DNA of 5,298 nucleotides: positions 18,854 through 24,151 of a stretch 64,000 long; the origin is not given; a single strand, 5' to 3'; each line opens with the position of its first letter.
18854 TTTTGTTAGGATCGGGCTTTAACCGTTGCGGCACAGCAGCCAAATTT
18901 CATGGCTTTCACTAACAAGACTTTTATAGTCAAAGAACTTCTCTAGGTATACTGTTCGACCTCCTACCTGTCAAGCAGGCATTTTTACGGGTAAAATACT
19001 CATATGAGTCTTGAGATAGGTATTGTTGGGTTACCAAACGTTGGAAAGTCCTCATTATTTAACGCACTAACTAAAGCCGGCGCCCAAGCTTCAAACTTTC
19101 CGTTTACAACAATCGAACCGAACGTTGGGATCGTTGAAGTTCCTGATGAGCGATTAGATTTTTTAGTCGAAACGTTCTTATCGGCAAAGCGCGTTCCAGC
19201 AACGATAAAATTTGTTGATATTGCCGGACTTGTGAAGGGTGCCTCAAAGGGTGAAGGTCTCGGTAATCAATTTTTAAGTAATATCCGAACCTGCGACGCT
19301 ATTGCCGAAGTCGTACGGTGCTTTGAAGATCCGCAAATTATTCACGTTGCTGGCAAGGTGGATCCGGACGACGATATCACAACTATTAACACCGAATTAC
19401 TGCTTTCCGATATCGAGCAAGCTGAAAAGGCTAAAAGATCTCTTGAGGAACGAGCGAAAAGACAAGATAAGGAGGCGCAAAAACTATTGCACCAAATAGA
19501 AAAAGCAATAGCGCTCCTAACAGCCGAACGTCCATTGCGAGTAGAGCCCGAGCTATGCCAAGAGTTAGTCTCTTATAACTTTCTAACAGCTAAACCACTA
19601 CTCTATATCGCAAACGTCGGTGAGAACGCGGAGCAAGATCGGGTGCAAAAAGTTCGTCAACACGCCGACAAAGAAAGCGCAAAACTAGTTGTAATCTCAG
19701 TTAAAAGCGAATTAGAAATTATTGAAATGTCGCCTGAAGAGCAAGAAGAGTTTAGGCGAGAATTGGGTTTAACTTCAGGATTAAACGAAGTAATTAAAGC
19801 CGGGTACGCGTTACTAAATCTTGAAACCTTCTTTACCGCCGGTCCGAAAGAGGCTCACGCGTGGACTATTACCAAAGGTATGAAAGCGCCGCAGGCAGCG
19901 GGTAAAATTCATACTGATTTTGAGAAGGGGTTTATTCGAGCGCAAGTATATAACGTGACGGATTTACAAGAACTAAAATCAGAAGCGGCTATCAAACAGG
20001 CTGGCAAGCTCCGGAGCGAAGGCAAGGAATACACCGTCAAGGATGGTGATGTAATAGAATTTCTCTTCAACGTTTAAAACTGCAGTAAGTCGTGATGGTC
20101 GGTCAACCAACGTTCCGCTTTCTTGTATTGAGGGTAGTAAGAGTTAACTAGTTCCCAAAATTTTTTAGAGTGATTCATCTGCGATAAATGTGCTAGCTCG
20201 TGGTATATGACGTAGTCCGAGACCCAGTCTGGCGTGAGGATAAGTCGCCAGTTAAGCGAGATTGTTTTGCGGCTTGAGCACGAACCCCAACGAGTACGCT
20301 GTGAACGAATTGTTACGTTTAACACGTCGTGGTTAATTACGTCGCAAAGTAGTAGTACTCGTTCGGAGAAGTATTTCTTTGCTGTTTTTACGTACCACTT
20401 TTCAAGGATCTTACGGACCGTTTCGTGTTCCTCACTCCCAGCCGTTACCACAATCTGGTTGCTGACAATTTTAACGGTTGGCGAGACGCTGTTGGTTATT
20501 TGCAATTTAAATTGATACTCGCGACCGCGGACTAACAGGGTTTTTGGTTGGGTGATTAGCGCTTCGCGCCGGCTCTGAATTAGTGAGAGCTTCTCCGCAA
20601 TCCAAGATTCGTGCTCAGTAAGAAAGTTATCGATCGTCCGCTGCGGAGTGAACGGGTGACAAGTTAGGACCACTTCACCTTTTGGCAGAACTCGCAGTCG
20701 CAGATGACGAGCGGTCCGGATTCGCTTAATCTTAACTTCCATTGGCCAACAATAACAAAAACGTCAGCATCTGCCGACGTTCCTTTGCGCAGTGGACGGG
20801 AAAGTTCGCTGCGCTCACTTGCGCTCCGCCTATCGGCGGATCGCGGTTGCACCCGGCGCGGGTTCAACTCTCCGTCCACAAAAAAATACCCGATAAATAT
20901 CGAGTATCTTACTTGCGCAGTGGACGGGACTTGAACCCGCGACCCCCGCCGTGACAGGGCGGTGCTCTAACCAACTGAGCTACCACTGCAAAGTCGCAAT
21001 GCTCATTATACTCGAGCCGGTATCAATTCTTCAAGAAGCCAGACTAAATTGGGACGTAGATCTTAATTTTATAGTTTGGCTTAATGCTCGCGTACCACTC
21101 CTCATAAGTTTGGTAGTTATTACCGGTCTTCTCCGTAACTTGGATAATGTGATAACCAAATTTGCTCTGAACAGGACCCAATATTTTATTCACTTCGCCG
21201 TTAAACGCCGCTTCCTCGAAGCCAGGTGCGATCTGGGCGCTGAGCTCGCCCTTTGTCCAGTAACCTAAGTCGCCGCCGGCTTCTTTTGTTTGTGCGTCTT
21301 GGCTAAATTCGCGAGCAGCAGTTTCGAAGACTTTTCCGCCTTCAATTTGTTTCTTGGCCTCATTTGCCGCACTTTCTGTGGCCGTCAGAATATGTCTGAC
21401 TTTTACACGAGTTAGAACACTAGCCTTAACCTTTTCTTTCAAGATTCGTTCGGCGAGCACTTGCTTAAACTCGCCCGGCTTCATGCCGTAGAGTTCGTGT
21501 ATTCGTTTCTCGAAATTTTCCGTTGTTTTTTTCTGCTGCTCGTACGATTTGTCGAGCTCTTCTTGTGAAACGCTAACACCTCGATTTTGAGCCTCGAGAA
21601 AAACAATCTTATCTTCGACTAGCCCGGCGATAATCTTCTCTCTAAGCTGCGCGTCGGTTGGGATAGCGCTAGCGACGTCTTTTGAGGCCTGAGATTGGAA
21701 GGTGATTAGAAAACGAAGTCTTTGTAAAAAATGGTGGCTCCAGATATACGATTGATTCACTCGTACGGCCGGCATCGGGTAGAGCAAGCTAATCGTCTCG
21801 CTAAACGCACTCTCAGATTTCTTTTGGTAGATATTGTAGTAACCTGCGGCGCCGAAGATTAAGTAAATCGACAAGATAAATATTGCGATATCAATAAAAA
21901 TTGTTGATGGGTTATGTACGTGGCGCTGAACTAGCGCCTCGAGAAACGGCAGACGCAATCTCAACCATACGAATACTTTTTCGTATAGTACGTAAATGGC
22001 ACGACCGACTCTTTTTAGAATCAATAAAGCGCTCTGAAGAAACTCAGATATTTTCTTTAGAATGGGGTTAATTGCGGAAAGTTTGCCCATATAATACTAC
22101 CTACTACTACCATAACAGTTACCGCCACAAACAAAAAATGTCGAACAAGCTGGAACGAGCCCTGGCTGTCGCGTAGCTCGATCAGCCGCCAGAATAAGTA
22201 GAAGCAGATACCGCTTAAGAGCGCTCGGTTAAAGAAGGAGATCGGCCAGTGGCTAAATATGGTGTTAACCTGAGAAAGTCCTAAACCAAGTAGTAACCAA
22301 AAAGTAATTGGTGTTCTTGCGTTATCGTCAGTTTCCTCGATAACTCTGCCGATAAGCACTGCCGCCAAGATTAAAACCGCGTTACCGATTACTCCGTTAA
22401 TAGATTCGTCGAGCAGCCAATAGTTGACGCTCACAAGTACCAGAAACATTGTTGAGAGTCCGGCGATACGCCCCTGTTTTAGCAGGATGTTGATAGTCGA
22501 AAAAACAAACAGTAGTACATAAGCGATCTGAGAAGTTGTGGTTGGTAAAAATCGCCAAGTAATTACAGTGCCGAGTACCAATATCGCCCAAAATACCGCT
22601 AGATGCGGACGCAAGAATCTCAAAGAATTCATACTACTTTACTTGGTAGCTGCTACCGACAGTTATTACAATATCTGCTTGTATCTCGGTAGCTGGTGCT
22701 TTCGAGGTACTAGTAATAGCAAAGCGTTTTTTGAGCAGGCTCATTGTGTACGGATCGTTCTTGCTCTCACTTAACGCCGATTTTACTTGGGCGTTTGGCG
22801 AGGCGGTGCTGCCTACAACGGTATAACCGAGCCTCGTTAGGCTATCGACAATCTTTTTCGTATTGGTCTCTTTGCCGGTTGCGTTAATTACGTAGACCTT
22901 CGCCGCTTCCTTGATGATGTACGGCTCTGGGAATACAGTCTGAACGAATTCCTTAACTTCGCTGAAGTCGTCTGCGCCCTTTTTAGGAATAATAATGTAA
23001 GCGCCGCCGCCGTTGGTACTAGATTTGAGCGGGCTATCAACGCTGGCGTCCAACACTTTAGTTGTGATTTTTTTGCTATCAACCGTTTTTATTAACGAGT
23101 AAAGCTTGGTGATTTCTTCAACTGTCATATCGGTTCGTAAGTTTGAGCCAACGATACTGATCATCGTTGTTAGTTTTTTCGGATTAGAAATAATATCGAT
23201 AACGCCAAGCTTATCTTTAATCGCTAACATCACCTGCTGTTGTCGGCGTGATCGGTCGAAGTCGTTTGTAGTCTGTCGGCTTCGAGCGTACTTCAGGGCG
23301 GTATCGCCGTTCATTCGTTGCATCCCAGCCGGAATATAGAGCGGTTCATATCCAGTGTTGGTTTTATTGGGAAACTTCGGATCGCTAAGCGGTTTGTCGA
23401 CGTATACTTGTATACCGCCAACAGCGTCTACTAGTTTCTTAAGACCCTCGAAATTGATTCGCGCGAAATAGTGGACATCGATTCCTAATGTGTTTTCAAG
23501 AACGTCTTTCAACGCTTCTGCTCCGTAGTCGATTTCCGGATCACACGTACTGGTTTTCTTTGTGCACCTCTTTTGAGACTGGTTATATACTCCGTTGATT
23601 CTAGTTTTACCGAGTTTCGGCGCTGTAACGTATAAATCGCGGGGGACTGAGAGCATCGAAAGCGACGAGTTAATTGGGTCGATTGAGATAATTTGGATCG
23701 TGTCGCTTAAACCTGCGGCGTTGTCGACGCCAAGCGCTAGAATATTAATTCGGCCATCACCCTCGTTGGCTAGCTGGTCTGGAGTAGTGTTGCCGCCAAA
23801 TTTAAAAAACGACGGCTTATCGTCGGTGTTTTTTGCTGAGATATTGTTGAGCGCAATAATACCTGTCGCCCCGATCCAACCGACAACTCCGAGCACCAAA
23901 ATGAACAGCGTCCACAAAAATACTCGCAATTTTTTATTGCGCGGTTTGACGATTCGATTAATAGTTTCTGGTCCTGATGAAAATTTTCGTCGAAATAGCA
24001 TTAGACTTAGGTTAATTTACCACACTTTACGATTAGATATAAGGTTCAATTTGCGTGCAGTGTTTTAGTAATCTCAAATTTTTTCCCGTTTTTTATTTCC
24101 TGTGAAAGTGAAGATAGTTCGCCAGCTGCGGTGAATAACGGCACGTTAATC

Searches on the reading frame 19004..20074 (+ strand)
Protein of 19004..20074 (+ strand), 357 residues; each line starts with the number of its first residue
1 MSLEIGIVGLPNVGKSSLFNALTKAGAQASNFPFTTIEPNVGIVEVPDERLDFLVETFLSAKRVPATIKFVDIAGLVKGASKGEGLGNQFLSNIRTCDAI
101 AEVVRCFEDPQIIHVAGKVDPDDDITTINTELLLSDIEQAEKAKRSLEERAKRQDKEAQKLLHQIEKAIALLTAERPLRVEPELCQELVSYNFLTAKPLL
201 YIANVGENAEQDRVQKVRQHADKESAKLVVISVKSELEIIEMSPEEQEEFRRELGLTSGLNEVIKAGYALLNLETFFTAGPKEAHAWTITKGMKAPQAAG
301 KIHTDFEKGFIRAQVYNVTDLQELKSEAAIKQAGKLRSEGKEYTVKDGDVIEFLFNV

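Call 16: search_protein_families(library=pfam, proteins=[window:19004-20074:+], max_evalue=0.001)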
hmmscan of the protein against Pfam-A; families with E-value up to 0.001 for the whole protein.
window:19004-20074:+ (357 aa): 3 families
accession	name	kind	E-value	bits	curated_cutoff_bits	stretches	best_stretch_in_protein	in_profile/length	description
PF06071.19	YchF-GTPase_C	-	3.9e-38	129.9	27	1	273-356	1-84/84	Protein of unknown function (DUF933)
PF01926.29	MMR_HSR1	-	9.7e-24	84.1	21.9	1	4-111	1-86/113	50S ribosome-binding GTPase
PF02421.24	FeoB_N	-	3.6e-09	36.8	27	1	4-50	2-48/156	Ferrous iron transport protein B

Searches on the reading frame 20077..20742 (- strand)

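Call 90: search_protein_families(library=pfam, proteins=[window:20077-20742:-], max_evalue=0.001)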
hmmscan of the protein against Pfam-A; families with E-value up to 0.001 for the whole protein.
window:20077-20742:- (222 aa): 1 family
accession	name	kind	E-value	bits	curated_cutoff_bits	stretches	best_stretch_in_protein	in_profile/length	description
PF01863.23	YgjP-like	-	2.3e-55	188.3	26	1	12-216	1-207/207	YgjP-like, metallopeptidase domain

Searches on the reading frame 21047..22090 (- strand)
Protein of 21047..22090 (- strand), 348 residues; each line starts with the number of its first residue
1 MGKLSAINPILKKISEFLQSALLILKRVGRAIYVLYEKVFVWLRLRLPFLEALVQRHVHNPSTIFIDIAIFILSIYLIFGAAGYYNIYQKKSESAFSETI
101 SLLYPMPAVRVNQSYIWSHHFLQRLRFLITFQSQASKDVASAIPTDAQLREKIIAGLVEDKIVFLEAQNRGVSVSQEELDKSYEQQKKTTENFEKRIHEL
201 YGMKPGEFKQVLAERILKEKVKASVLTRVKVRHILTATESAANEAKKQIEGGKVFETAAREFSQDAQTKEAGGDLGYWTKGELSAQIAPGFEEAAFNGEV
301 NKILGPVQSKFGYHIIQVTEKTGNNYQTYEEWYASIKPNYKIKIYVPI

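Call 90: search_protein_families(library=pfam, proteins=[window:21047-22090:-], max_evalue=0.001)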
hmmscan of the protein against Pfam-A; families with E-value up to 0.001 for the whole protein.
window:21047-22090:- (348 aa): 6 families
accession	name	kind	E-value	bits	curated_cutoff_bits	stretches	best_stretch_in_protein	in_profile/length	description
PF13616.12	Rotamase_3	-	1.5e-20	74.3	22.5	1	225-322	12-116/116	PPIC-type PPIASE domain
PF00639.27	Rotamase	-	3e-19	70.2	21.7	1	237-319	17-96/97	PPIC-type PPIASE domain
PF13145.12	Rotamase_2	-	8.7e-11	43.1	27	1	229-331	22-118/121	PPIC-type PPIASE domain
PF13624.11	SurA_N_3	-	2.7e-10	40.7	27.2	1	65-221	13-161/162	SurA-like N-terminal domain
PF13623.11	SurA_N_2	-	8.2e-05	22.9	28.5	1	108-194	43-130/145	SurA-like N-terminal domain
PF09312.16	SurA_N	-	0.00026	21.6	30.8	1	132-210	26-106/118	SurA N-terminal domain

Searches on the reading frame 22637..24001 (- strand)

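Call 74: search_protein_families(library=pfam, proteins=[window:22637-24001:-], max_evalue=0.00001)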
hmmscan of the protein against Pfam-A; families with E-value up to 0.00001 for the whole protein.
window:22637-24001:- (455 aa): 1 family
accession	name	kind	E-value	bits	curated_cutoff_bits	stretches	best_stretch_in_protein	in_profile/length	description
PF03816.19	LytR_cpsA_psr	-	2.7e-34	118.9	24.6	1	99-264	2-147/150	LytR_cpsA_psr family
